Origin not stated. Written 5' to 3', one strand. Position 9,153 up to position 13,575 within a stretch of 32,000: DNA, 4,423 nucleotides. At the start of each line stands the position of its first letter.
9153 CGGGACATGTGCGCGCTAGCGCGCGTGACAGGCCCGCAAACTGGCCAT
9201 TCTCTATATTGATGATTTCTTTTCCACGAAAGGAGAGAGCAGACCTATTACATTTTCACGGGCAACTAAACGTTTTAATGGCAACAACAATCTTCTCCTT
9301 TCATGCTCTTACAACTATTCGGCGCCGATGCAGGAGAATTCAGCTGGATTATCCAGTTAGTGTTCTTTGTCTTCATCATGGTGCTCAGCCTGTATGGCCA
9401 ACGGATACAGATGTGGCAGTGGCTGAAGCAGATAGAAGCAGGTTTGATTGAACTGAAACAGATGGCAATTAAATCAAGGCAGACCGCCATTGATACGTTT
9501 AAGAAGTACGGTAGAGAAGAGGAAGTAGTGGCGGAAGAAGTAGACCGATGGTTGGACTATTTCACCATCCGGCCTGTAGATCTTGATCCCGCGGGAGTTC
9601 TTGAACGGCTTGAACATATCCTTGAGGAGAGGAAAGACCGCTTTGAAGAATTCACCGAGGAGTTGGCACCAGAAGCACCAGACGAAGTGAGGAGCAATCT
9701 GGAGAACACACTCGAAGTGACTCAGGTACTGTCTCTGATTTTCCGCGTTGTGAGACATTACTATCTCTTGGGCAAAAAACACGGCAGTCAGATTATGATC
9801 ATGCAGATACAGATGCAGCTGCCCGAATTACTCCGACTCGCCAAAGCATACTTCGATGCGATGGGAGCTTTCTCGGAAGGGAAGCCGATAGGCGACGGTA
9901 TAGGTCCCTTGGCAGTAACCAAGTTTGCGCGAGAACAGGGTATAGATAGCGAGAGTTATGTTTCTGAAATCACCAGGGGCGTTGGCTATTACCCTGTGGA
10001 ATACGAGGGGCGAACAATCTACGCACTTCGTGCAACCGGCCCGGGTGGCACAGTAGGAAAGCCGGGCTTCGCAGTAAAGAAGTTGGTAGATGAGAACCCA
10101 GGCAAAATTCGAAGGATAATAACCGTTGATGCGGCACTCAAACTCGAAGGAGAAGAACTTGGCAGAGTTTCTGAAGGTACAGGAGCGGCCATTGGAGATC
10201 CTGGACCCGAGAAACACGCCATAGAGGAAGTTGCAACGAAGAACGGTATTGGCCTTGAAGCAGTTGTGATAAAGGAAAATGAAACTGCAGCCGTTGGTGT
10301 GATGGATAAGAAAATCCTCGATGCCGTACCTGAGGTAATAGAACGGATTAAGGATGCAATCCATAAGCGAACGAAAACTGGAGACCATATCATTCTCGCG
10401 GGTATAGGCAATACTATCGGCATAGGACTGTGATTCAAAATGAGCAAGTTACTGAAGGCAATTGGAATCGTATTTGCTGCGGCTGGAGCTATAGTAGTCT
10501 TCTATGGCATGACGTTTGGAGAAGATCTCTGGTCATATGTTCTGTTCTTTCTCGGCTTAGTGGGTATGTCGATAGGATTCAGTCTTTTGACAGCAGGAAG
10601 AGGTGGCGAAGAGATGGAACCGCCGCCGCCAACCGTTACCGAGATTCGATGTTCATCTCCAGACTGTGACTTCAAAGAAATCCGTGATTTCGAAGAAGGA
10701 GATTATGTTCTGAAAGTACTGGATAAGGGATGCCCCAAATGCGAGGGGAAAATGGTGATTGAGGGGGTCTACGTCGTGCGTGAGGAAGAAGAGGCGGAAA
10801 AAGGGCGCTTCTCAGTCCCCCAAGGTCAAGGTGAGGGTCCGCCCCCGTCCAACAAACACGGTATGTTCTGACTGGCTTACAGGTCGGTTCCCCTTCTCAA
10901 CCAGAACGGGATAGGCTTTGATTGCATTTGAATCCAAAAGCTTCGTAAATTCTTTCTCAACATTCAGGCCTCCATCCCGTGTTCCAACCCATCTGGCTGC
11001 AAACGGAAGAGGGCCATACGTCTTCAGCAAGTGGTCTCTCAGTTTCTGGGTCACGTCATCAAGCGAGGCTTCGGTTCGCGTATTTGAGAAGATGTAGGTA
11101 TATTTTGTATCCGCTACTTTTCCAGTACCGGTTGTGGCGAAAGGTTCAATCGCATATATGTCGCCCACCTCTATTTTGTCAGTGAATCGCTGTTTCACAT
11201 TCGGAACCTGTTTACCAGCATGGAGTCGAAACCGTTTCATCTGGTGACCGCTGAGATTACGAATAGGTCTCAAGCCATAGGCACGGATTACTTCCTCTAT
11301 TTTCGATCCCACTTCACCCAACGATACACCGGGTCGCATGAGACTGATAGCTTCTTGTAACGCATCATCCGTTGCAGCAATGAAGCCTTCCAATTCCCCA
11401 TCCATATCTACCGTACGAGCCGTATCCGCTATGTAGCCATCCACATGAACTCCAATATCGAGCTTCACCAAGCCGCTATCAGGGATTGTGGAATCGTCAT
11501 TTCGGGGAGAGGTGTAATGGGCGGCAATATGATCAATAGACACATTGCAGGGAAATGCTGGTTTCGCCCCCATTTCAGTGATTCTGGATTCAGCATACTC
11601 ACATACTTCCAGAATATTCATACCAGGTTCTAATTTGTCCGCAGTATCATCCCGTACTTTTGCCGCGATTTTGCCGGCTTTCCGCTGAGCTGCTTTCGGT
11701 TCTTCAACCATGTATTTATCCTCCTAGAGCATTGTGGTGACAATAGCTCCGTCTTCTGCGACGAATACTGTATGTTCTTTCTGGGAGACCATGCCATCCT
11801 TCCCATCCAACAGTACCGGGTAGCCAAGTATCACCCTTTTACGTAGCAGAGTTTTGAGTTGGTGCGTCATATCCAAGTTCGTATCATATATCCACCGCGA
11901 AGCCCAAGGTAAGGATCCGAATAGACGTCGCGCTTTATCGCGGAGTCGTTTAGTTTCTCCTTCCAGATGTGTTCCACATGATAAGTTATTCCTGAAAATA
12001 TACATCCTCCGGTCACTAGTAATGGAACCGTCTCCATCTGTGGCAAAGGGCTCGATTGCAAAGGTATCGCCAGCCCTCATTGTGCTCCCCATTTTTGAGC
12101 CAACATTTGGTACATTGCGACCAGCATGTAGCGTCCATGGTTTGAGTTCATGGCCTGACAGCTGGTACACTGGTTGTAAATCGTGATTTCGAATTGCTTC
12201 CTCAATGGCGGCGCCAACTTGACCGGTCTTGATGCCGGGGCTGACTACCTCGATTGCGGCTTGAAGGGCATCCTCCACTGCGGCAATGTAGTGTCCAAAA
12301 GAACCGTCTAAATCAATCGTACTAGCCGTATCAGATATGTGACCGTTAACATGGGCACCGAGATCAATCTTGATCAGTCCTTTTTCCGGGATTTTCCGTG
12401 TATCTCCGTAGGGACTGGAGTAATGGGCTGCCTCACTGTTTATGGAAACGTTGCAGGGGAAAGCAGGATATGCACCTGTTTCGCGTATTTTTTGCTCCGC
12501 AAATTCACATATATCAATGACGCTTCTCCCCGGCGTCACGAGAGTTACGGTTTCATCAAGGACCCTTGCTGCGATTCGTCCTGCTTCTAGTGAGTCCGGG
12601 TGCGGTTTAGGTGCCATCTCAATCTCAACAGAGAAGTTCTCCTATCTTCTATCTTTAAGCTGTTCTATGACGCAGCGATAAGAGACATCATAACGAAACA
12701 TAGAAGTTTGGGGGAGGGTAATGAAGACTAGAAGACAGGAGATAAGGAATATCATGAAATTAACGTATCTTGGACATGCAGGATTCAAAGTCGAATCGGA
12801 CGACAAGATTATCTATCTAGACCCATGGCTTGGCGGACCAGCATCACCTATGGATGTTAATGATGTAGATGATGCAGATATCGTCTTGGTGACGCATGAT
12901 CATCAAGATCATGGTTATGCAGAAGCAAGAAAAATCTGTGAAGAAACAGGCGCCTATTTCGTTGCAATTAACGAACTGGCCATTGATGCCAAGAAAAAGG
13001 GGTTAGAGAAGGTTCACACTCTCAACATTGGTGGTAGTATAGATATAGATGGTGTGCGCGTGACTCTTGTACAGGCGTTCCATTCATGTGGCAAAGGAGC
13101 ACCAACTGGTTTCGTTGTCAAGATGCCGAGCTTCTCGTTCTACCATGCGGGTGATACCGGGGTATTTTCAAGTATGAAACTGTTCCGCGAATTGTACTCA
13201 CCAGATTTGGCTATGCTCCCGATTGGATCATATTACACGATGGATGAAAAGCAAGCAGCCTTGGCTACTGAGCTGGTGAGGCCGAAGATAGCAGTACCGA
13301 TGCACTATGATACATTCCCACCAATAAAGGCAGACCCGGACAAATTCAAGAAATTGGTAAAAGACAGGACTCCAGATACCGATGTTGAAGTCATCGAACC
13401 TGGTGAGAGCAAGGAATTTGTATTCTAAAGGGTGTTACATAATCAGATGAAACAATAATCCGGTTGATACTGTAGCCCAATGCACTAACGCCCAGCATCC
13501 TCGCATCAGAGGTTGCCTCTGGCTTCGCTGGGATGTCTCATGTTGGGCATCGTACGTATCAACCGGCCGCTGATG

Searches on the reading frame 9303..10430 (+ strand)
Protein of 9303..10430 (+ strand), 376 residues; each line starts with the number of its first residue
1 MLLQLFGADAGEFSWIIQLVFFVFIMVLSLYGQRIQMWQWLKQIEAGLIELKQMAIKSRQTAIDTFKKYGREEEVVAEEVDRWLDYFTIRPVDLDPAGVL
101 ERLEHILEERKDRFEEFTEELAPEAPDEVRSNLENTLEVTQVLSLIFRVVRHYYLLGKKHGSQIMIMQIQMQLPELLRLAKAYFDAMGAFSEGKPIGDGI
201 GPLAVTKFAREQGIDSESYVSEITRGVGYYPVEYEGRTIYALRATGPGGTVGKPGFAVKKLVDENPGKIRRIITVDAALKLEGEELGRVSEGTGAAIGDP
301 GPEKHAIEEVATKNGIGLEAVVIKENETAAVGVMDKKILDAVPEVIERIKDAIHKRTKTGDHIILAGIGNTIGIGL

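Call 23: search_protein_families(library=pfam, proteins=[window:9303-10430:+], max_evalue=0.001)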
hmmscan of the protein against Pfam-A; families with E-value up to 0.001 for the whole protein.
window:9303-10430:+ (376 aa): 2 families
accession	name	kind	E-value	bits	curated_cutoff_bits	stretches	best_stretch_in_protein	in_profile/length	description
PF23542.1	DUF1512_C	-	3.8e-57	193.4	25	1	196-374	1-174/175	Domain of unknown function (DUF1512) C-terminal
PF07431.17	DUF1512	-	1.3e-53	181.7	25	1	15-191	1-176/177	Protein of unknown function (DUF1512) N-terminal domain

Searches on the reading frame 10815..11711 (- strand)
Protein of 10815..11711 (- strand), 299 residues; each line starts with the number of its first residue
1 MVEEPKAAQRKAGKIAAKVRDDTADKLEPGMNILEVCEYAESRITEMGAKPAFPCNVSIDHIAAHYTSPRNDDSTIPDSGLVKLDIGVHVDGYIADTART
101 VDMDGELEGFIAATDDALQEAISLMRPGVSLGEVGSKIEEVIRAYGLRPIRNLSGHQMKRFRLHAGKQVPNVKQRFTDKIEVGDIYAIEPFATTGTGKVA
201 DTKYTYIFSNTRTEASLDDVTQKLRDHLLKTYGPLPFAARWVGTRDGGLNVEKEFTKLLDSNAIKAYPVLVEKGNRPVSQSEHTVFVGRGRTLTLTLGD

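Call 23: search_protein_families(library=pfam, proteins=[window:10815-11711:-], max_evalue=0.001)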
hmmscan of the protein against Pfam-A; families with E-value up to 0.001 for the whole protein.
window:10815-11711:- (299 aa): 1 family
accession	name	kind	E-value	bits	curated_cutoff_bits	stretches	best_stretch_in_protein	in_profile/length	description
PF00557.29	Peptidase_M24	-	4.1e-32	112.1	23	1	9-192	3-189/208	Metallopeptidase family M24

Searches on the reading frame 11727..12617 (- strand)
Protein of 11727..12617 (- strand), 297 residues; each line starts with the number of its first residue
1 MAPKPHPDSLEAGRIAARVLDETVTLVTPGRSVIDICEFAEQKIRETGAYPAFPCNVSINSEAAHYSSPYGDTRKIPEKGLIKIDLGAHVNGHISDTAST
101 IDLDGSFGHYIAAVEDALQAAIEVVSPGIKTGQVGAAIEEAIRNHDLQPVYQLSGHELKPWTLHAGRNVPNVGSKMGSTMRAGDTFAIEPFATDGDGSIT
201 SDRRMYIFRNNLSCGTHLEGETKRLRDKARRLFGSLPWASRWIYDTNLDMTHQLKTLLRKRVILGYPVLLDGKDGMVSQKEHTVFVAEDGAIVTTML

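Call 23: search_protein_families(library=pfam, proteins=[window:11727-12617:-], max_evalue=0.001)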
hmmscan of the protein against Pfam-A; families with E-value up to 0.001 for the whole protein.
window:11727-12617:- (297 aa): 1 family
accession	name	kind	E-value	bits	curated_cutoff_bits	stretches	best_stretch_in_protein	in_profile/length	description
PF00557.29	Peptidase_M24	-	3.1e-29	102.7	23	1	11-195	5-194/208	Metallopeptidase family M24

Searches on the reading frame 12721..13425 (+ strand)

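Call 23: search_protein_families(library=pfam, proteins=[window:12721-13425:+], max_evalue=0.001)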
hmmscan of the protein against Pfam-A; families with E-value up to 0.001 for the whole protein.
window:12721-13425:+ (235 aa): 2 families
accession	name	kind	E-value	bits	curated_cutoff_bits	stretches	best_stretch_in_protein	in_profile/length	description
PF13483.12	Lactamase_B_3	-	3.3e-29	102.4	24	1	13-195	1-160/160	Beta-lactamase superfamily domain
PF12706.13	Lactamase_B_2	-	1.4e-23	84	27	1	31-196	3-200/200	Beta-lactamase superfamily domain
